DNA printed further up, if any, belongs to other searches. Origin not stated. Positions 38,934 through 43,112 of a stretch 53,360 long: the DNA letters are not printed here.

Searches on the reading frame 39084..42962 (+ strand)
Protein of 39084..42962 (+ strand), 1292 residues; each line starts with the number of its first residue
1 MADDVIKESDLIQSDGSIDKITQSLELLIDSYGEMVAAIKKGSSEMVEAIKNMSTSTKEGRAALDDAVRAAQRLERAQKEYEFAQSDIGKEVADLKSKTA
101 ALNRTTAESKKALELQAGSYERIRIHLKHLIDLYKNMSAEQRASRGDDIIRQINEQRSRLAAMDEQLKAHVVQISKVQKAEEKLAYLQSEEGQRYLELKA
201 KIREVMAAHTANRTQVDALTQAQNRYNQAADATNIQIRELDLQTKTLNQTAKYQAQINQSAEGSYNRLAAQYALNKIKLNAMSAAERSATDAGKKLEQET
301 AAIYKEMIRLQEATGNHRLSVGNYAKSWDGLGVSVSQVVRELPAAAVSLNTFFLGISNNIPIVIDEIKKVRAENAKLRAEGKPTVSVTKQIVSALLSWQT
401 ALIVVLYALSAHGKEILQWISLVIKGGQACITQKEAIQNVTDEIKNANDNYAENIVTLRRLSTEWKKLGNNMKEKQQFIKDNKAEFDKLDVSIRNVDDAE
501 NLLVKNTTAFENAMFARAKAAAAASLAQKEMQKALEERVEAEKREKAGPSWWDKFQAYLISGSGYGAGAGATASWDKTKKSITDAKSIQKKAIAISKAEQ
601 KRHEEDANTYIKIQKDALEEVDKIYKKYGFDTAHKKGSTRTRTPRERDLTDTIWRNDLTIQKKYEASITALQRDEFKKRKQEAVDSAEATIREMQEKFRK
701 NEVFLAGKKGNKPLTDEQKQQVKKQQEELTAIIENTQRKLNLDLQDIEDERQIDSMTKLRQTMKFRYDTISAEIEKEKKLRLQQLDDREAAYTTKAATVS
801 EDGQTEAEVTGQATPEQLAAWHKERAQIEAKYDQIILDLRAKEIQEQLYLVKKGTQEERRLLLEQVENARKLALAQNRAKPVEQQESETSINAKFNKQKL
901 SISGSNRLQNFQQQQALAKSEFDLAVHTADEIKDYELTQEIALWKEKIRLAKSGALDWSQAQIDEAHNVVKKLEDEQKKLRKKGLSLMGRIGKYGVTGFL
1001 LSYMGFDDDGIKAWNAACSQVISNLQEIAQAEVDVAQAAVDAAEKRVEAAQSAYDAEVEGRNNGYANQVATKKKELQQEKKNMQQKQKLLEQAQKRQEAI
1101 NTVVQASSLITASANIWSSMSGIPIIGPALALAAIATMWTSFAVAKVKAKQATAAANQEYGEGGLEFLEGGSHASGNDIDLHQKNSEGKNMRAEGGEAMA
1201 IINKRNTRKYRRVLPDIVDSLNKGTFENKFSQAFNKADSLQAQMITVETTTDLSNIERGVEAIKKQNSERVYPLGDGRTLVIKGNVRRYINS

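Call 36: search_protein_families(library=phrogs, proteins=[window:39084-42962:+], max_evalue=0.001)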
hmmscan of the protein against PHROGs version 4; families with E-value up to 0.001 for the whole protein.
window:39084-42962:+ (1292 aa): 5 families
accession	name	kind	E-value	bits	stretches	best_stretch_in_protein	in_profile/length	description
phrog_20660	-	tail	1.1e-186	624.3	2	164-1290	15-1105/1106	tail length tape measure protein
phrog_14476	-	head and packaging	1.8e-23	83.6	1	155-534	60-443/1103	virion structural protein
phrog_14295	-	unknown function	4.5e-19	68.7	1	154-913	92-779/1439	-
phrog_21917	-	unknown function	1.5e-16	60.4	1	394-613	343-554/1395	-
phrog_28412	-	unknown function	3.3e-10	39.5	1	190-834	38-694/1244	-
